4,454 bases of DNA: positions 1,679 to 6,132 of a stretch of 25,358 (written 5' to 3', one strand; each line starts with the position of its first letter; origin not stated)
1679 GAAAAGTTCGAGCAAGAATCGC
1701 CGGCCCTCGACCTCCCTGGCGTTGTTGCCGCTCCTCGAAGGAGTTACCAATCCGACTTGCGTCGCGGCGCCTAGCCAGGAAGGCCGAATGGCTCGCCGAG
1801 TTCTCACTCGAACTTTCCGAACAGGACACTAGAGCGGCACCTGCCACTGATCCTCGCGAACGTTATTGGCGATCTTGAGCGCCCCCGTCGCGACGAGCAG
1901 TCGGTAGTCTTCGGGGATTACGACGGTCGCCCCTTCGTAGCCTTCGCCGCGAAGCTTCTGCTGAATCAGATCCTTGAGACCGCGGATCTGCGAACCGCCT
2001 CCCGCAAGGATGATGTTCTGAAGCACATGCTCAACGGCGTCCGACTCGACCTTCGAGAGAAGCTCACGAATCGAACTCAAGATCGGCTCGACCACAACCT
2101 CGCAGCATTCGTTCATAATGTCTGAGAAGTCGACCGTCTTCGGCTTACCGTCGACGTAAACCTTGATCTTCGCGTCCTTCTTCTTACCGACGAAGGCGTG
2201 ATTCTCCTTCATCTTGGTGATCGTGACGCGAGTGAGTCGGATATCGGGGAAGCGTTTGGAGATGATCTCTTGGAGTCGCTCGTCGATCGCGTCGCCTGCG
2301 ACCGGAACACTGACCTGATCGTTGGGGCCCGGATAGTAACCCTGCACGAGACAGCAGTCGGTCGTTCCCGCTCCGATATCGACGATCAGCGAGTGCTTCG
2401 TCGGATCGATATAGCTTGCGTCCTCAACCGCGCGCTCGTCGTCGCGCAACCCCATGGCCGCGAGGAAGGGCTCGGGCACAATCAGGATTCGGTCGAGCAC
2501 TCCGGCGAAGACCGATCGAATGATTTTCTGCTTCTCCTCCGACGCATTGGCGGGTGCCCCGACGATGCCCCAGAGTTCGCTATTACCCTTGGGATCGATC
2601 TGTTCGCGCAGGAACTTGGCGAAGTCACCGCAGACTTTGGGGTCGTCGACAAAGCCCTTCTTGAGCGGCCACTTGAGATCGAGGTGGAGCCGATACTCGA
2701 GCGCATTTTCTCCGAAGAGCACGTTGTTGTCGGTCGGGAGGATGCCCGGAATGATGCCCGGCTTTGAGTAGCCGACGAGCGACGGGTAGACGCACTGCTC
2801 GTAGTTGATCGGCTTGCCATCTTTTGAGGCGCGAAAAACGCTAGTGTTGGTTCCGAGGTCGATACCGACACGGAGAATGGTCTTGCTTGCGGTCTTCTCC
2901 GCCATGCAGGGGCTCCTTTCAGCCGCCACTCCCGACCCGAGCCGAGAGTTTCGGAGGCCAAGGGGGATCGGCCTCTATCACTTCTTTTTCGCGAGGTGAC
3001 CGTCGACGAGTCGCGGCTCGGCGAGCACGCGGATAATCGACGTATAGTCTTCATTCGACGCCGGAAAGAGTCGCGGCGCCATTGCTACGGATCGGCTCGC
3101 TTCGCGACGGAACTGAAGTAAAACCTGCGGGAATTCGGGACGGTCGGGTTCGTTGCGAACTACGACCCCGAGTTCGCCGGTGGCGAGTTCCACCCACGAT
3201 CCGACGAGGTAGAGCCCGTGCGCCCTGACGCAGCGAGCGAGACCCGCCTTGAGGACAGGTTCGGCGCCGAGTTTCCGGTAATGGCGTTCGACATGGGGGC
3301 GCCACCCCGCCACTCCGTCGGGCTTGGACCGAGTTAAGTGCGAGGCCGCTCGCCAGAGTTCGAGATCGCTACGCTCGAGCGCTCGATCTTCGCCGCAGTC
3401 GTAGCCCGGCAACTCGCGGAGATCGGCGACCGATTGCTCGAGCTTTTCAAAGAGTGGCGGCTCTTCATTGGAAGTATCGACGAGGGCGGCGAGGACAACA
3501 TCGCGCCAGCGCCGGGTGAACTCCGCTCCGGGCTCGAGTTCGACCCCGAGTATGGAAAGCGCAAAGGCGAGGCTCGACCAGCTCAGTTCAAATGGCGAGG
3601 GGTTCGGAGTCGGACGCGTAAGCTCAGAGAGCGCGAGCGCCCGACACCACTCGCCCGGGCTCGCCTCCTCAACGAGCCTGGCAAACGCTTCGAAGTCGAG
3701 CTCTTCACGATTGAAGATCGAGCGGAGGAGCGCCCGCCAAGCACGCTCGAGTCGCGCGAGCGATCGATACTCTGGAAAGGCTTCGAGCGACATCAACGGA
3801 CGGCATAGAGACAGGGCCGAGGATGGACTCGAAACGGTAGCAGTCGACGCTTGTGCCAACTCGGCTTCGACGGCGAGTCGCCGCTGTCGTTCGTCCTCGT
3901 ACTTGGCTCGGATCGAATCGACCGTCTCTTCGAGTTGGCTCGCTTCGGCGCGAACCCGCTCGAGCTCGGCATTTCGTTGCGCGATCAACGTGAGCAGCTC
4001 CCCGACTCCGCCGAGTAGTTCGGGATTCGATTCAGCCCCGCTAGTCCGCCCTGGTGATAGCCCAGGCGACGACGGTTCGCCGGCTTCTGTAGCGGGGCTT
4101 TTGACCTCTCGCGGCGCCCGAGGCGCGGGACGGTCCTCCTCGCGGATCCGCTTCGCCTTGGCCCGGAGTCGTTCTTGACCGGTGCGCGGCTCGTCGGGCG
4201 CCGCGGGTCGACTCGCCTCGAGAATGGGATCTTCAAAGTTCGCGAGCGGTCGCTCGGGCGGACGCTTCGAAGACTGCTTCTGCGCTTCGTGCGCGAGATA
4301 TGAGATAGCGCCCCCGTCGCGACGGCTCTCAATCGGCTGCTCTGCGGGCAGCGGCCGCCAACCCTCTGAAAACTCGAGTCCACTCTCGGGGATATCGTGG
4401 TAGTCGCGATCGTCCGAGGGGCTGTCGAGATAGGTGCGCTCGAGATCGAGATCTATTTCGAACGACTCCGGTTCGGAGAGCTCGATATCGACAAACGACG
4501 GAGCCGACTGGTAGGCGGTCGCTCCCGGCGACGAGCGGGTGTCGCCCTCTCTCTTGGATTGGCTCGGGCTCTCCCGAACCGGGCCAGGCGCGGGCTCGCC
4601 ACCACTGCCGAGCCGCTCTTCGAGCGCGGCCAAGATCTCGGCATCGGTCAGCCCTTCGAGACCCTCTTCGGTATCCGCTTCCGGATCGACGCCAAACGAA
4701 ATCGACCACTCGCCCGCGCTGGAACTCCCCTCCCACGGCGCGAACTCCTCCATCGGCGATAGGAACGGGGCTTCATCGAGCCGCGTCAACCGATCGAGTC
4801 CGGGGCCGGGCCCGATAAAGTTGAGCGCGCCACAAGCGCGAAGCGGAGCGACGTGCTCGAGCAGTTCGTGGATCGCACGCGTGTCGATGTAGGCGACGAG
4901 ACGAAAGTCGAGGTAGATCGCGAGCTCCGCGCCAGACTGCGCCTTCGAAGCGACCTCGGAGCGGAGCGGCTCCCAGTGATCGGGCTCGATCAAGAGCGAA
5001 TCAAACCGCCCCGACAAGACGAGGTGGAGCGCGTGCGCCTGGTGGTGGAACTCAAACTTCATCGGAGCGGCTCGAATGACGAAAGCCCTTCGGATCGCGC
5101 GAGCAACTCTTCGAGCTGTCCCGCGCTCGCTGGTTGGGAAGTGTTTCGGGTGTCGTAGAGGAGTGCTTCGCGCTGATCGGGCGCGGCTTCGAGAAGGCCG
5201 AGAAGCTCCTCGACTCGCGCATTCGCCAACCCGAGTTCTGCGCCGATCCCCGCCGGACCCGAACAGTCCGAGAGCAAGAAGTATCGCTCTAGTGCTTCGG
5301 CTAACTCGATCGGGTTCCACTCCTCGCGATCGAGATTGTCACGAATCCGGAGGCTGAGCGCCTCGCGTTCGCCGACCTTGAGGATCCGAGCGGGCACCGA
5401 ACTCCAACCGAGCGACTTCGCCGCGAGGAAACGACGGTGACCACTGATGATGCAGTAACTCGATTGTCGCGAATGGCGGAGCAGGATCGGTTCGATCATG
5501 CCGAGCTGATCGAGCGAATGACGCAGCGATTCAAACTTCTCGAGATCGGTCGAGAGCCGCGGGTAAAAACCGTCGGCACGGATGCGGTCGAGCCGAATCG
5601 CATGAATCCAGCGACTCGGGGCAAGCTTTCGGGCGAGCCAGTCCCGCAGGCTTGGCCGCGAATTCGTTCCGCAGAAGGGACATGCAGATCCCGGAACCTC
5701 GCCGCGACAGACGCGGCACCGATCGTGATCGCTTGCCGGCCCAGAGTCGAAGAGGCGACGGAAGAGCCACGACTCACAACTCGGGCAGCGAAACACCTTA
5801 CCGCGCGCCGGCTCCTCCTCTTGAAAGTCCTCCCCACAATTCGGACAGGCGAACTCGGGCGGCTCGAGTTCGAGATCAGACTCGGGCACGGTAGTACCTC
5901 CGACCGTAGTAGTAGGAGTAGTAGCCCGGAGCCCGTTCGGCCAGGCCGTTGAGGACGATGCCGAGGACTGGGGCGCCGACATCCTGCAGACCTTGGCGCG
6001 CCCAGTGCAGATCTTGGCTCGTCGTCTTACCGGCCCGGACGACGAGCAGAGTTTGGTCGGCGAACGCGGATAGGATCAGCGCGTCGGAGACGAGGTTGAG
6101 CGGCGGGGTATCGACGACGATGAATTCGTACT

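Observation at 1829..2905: MamK-like actin outside any magnetosome gene context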

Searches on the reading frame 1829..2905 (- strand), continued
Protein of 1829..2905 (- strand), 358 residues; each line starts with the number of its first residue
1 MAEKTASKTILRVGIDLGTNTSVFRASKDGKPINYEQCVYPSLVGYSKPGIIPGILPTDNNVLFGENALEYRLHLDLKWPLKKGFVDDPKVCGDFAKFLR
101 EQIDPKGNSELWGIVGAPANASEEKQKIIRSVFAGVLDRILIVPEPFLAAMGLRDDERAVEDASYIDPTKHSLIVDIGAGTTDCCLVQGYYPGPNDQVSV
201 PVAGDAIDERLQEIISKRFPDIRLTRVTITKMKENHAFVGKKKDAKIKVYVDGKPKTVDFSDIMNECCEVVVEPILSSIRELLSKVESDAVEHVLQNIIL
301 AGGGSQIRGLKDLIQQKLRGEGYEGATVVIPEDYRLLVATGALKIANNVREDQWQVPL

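Call 60: predict_structure(alignment_id=A1)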
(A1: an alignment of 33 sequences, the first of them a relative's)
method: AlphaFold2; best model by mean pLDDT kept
length: 358 residues; sequences in the alignment: 33
mean_pLDDT: 94.0   pTM: 0.90
mean pLDDT of the five models: 94.0, 93.1, 93.0, 92.1, 91.5
residues with pLDDT >= 90: 328; 70-90: 23; 50-70: 2; < 50: 5
segments of 3 or more residues with pLDDT < 50: 1-5
pLDDT, mean of each block of 10 residues (from residue 1): 59 97 96 96 96 89 95 95 94 98 95 96 95 97 97 94 92 97 96 95 96 93 91 96 91 90 97 98 94 96 97 98 96 95 96 91
secondary structure, 60 per line:
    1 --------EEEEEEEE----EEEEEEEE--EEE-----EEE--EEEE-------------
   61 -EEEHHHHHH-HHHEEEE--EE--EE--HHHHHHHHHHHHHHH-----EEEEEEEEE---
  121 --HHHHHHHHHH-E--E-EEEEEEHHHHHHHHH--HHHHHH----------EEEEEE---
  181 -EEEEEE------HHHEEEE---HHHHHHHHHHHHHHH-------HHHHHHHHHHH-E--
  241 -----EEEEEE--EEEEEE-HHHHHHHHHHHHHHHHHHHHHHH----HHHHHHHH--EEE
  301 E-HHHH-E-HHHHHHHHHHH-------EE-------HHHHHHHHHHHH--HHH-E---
elements in order: E9-16 E21-28 E31-33 E39-41 E44-47 E62-64 H65-70 E75-78 H89-103 E109-117 H123-132 E139-144 H145-153 H156-161 E172-177 E182-187 E197-200 H204-218 H226-236 E246-251 E254-259 H261-283 H288-295 E298-301 H303-306 H310-320 H337-348

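Call 64: fold_search(model_id=the predicted structure, library=pdb)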
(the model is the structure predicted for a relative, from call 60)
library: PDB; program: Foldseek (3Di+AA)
matches with E <= 10: 1557; with E <= 0.001: 934
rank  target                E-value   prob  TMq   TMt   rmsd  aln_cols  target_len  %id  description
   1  8r2n_A                7.8e-48  1.00  0.94  0.95   1.6       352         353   43  Structure of the BeeR filament (released 2025-03-05)
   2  5ljv_A                8.8e-35  1.00  0.84  0.92   2.3       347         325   32  MamK double helical filament (released 2016-11-16)
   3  5ljw_A                3.5e-32  1.00  0.73  0.78   4.3       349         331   32  MamK non-polymerising A278D mutant bound to AMPPNP (released 2016-11-16)
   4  5ljw_B                3.9e-32  1.00  0.64  0.69   5.9       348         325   32  MamK non-polymerising A278D mutant bound to AMPPNP (released 2016-11-16)
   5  6nbw_A                1.2e-25  1.00  0.73  0.71   4.2       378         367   15  Ternary Complex of Beta/Gamma-Actin with Profilin and AnCoA-NAA80 (released 2020-01-29)
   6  7z8f_H                2.8e-25  1.00  0.78  0.75   3.8       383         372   16  Composite structure of dynein-dynactin-BICDR on microtubules (released 2022-07-27)
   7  9zbp_A                5.5e-25  1.00  0.77  0.75   3.9       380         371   16  Helical Reconstruction of the Complex of Pseudo-Acetylated Human Cardiac Actin (K326/328Q) and Tropomyosin (released 2026-01-14)
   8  8oi8_A                6.6e-25  1.00  0.77  0.76   3.7       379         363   15  Cryo-EM structure of ADP-bound, filamentous beta-actin harboring the R183W mutation (released 2023-08-16)
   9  7q8b_A                7.9e-25  1.00  0.75  0.73   4.1       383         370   16  Leishmania major actin filament in ADP-Pi state (released 2022-05-18)
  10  1yag_A                8.9e-25  1.00  0.74  0.71   4.3       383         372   16  STRUCTURE OF THE YEAST ACTIN-HUMAN GELSOLIN SEGMENT 1 COMPLEX (released 1999-10-09)
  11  4jhd_B                1.1e-24  1.00  0.71  0.69   4.9       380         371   16  Crystal Structure of an Actin Dimer in Complex with the Actin Nucleator Cordon-Bleu (released 2013-06-19)
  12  9nb9_D                1.1e-24  1.00  0.72  0.69   5.7       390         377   15  Viral protein DP71L in complex with phosphorylated eIF2alpha (NTD) and protein phosphatase 1A (D64A), stabilized by G- (released 2025-07-09)
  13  8zbk_B                1.2e-24  1.00  0.78  0.76   3.7       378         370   16  Mouse left ventricle ATM complex (released 2025-01-29)
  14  8gsw_A                1.3e-24  1.00  0.75  0.74   4.2       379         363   15  Crystal structure of human cardiac alpha actin A108G mutant (AMPPNP state) in complex with fragmin F1 domain (released 2023-03-08)
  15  3eks                  1.3e-24  1.00  0.74  0.71   4.6       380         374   15  Crystal Structure of Monomeric Actin bound to Cytochalasin D (released 2008-10-07)
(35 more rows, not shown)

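Call 69: search_protein_families(library=pfam, proteins=[L016:5500-9885:+, L012:4295-6529:+, L012:7456-9948:+], max_evalue=0.01)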
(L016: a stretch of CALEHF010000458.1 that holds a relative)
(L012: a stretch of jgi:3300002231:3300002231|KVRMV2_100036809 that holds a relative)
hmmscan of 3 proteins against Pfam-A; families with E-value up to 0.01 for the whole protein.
L016:5500-9885:+ (1461 aa): 0 families

L012:4295-6529:+ (744 aa): 2 families
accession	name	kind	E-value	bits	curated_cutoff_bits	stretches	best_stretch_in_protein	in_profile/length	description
PF01656.29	CbiA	-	0.00018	21.9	25.4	1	509-550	2-43/125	CobQ/CobB/MinD/ParA nucleotide binding domain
PF02706.20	Wzz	-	0.00084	20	25.5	1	10-53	11-54/91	Chain length determinant protein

L012:7456-9948:+ (830 aa): 0 families

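Call 70: find_encoding_contigs(protein=P0012, flank=7000, max_places=1)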
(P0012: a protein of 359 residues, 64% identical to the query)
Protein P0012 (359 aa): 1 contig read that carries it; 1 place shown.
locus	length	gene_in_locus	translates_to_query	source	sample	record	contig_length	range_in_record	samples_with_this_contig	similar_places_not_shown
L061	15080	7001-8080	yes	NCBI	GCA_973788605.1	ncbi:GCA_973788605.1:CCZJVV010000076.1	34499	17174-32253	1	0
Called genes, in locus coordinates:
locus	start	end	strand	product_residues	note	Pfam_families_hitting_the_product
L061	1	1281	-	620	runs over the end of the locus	PF04134:DCC1-like, PF06762:LMF1, PF25179:LMF1_C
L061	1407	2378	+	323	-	PF02163:Peptidase_M50 (weak), PF20216:DUF6576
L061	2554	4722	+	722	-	-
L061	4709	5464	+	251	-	PF02195:ParB_N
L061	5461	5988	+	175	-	-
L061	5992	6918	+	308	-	-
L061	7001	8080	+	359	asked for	PF14450:FtsA (faint), PF00022:Actin (faint), PF06723:MreB_Mbl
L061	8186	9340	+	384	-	PF00144:Beta-lactamase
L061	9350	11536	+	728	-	PF13231:PMT_2 (weak)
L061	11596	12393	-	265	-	PF02517:Rce1-like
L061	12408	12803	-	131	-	PF02152:FolB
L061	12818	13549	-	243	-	PF00106:adh_short, PF08659:KR (weak), PF13561:adh_short_C2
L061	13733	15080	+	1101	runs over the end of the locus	PF16697:Yop-YscD_cpl, PF00498:FHA, PF09471:Peptidase_M64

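Call 71: find_encoding_contigs(protein=P0020, flank=7000, max_places=1)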
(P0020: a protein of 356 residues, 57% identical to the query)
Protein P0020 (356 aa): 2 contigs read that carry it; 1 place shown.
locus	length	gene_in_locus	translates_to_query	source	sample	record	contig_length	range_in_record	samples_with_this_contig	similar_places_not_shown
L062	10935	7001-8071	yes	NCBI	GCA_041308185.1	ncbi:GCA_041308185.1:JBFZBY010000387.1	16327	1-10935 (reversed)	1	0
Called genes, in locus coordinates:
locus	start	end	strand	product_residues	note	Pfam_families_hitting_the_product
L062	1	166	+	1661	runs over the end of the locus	PF00932:LTD, PF08757:CotH, PF13229:Beta_helix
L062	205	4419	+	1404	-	PF22842:Pel9A-like_beta_helix (faint), PF02415:Chlam_PMP (faint), PF05048:NosD (faint), PF13229:Beta_helix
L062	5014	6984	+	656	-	-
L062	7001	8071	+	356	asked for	PF06723:MreB_Mbl, PF00022:Actin (faint)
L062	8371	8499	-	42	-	PF00468:Ribosomal_L34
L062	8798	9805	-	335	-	PF01380:SIS, PF00571:CBS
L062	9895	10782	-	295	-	PF00882:Zn_dep_PLPC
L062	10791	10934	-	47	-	?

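Call 72: find_encoding_contigs(protein=P0055, flank=7000, max_places=1)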
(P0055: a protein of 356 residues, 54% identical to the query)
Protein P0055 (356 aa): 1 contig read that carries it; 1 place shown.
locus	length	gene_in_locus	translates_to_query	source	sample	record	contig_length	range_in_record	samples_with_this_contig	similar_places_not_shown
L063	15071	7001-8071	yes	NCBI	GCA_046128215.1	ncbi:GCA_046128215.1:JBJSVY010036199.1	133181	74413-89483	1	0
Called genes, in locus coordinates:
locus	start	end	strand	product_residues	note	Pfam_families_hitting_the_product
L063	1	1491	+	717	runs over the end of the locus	PF27167:HTH_GRAD, PF03449:GreA_GreB_N, PF01272:GreA_GreB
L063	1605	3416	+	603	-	-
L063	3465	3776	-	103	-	-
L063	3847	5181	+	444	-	-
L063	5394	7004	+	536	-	-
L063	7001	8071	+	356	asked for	PF06723:MreB_Mbl, PF00022:Actin (faint)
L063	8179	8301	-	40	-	PF00468:Ribosomal_L34 (weak)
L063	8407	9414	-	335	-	PF01380:SIS, PF00571:CBS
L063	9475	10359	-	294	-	PF00882:Zn_dep_PLPC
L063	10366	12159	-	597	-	PF00111:Fer2 (weak), PF17651:Raco_middle, PF14574:RACo_C_ter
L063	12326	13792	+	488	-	-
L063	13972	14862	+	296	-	PF09359:VTC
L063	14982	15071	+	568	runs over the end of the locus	PF02223:Thymidylate_kin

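Call 78: find_encoding_contigs(protein=P0095, flank=7000, max_places=1)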
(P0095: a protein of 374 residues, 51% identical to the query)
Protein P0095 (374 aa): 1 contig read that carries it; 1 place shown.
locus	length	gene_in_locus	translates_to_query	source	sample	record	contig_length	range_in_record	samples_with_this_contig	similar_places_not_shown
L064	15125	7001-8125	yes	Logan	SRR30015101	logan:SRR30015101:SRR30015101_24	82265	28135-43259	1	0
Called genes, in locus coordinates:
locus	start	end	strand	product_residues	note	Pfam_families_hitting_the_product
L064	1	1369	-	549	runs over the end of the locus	PF13360:PQQ_2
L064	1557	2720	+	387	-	PF13353:Fer4_12 (weak), PF04055:Radical_SAM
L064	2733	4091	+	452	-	PF18073:Zn_ribbon_LapB, PF00154:RecA_N (weak), PF03796:DnaB_C (weak), PF06745:ATPase, PF13481:AAA_25, PF23442:DUF7125 (weak), PF13541:ChlI (weak), PF05362:Lon_C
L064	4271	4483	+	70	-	-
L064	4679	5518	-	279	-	PF01256:Carb_kinase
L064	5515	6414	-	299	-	PF00215:OMPdecase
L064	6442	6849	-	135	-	PF13646:HEAT_2 (weak)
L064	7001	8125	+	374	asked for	PF00022:Actin (faint), PF06723:MreB_Mbl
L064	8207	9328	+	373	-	PF08291:Peptidase_M15_3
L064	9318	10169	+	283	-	PF00288:GHMP_kinases_N, PF08544:GHMP_kinases_C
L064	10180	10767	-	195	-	PF13580:SIS_2 (faint), PF01380:SIS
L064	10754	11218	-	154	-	PF00383:dCMP_cyt_deam_1, PF14437:MafB19-deam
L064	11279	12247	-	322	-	PF01180:DHO_dh (faint), PF01207:Dus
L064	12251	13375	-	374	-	-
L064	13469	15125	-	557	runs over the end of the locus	PF24161:CCDC39 (faint)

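Call 79: find_encoding_contigs(protein=P0103, flank=7000, max_places=1)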
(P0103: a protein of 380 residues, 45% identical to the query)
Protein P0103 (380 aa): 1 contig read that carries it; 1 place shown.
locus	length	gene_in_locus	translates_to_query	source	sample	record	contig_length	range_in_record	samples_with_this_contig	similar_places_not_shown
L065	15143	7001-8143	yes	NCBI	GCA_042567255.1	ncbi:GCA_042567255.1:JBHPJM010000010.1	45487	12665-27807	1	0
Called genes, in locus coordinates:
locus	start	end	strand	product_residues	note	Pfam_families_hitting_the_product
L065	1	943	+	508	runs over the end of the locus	PF13243:SQHop_cyclase_C (faint)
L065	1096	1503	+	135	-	PF00072:Response_reg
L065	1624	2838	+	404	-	PF04055:Radical_SAM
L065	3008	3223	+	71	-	-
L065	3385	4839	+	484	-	PF00072:Response_reg, PF00158:Sigma54_activat, PF14532:Sigma54_activ_2, PF00004:AAA (weak), PF07728:AAA_5, PF25601:AAA_lid_14, PF02954:HTH_8 (weak)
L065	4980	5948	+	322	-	PF01925:TauE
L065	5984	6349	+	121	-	PF01050:MannoseP_isomer (faint), PF07883:Cupin_2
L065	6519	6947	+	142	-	-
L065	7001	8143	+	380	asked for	PF00022:Actin (faint), PF06723:MreB_Mbl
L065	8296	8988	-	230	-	PF01839:FG-GAP (faint), PF14783:BBS2_Mid (faint), PF13517:FG-GAP_3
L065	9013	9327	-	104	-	-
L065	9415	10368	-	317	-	-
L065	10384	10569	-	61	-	-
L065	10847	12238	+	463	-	PF04542:Sigma70_r2, PF08281:Sigma70_r4_2, PF04545:Sigma70_r4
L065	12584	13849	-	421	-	-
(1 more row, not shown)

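Call 80: find_encoding_contigs(protein=P0112, flank=7000, max_places=1)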
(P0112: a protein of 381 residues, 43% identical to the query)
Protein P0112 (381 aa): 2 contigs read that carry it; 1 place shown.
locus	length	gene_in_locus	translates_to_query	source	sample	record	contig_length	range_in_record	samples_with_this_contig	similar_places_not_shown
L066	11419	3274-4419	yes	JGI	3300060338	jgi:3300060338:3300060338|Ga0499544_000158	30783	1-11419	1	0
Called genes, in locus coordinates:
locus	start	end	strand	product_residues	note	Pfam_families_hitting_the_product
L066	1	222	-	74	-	?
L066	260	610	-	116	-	PF05717:TnpB_IS66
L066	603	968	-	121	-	-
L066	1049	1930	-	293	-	PF03881:Fructosamin_kin, PF01636:APH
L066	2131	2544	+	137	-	PF14559:TPR_19 (faint), PF13431:TPR_17 (faint), PF13181:TPR_8 (faint), PF13428:TPR_14 (faint), PF00515:TPR_1 (faint), PF13414:TPR_11 (faint)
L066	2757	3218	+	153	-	-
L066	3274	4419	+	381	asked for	PF06723:MreB_Mbl, PF25229:Salactin (weak), PF00022:Actin (faint)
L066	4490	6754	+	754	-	PF17764:PriA_3primeBD, PF04851:ResIII, PF00270:DEAD, PF18319:Zn_ribbon_PriA, PF00271:Helicase_C, PF18074:PriA_C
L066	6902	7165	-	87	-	-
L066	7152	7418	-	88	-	PF02604:PhdYeFM_antitox (weak)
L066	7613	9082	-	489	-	PF02696:SelO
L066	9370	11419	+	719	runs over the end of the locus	PF07715:Plug, PF00593:TonB_dep_Rec_b-barrel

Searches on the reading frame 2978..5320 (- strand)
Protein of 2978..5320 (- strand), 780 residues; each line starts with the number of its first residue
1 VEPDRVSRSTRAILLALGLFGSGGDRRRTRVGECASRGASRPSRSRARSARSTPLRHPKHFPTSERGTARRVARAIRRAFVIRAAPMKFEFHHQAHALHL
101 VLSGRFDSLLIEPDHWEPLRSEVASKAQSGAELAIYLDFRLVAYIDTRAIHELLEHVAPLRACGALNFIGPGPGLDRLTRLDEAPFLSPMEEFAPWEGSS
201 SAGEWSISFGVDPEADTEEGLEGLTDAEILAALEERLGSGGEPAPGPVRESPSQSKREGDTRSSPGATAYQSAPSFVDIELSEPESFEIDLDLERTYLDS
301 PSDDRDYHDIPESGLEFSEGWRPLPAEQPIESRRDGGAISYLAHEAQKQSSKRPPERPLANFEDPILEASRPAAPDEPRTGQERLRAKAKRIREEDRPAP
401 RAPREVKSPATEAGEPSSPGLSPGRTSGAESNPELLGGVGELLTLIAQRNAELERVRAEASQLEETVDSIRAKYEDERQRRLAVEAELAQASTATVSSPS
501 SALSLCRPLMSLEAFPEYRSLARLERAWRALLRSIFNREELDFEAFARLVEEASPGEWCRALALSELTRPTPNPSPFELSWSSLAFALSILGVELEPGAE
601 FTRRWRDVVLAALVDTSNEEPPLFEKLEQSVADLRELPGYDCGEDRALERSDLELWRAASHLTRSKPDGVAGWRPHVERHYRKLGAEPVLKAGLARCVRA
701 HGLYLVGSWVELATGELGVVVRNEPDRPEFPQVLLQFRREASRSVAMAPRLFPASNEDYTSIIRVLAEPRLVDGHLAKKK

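Call 6: search_protein_families(library=pfam, proteins=[window:2978-5320:-], max_evalue=0.01)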
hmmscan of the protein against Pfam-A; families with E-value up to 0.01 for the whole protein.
window:2978-5320:- (780 aa): 1 family
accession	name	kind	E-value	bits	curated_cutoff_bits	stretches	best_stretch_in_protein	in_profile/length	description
PF00038.26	Filament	-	0.0013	18.8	40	1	441-490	58-107/313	Intermediate filament protein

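Call 7: search_protein_families(library=ncbifam, proteins=[window:2978-5320:-], max_evalue=0.01)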
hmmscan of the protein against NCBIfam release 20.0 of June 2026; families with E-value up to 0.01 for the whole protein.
window:2978-5320:- (780 aa): 0 families

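Call 24: search_protein_families(library=pfam, proteins=[window:2978-5062:-], max_evalue=1)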
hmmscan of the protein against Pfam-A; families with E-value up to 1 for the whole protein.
window:2978-5062:- (694 aa): 3 families
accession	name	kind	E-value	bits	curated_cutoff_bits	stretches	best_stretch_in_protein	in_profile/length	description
PF00038.26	Filament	-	0.0011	19.1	40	1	355-404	58-107/313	Intermediate filament protein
PF08581.15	Tup_N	-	0.045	14.5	28.7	1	360-394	34-68/77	Tup N-terminal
PF25541.1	TBCA_PH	-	0.19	11.9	27.8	1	360-405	80-125/139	PH domain-containing proteins, TBCA domain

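Call 77: search_protein_families(library=ncbifam, proteins=[window:2978-5062:-], max_evalue=0.001)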
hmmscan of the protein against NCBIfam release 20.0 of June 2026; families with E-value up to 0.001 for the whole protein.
window:2978-5062:- (694 aa): 0 families

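Call 95: find_homologous_proteins(query=window:2978-5062:-, region=470-694, max_evalue=0.001)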
Query window:2978-5062:-, residues 470-694 (225 aa): 1 proteins with E <= 0.001 among 8000 candidates.
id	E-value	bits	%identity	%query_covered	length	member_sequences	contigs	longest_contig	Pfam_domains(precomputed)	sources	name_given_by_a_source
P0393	3.9e-145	500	100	100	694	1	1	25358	-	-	-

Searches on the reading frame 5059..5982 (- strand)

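Call 6: search_protein_families(library=pfam, proteins=[window:5059-5982:-], max_evalue=0.01)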
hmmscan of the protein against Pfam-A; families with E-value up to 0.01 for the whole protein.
window:5059-5982:- (307 aa): 5 families
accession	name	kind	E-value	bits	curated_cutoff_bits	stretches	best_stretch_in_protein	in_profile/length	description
PF02195.25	ParB_N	-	7.6e-17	61.6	26.3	1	126-217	3-94/95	ParB N-terminal domain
PF08271.17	Zn_Ribbon_TF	-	8.2e-07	28.9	29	1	45-82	2-38/43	TFIIB zinc-binding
PF01155.25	HypA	-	0.00041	20.8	28.9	1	36-72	63-95/112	Hydrogenase/urease nickel incorporation, metallochaperone, hypA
PF12773.13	DZR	-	0.004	17.7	27.3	0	43-71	12-32/45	Double zinc ribbon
PF09723.15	Zn_ribbon_8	-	0.0048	17.3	34.4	1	43-77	5-40/41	Zinc ribbon domain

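Call 77: search_protein_families(library=ncbifam, proteins=[window:5059-5889:-], max_evalue=0.001)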
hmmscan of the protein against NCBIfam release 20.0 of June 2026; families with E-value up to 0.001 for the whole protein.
window:5059-5889:- (276 aa): 6 families
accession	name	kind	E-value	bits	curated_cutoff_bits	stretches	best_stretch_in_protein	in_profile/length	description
TIGR04285.1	nucleoid_noc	exception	3.3e-22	79.1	315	1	95-233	2-138/255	nucleoid occlusion protein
TIGR00180.1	parB_part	domain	2.2e-18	66.7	58.45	1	97-205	7-117/186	ParB/RepB/Spo0J family partition protein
TIGR03734.1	PRTRC_parB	hypoth_equivalog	3.9e-15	55.4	278.6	1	106-244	4-145/555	PRTRC system ParB family protein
TIGR03454.1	partition_RepB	equivalog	5.6e-11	42.4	201.5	1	84-231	53-199/325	plasmid partitioning protein RepB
NF010440.0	PRK13866.1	equivalog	4.9e-06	25.9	522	1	107-197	77-169/336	plasmid partitioning protein RepB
TIGR02605.1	CxxC_CxxC_SSSS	subfamily_domain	0.00047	20.2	31.3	1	12-50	5-45/52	FmdB family zinc ribbon protein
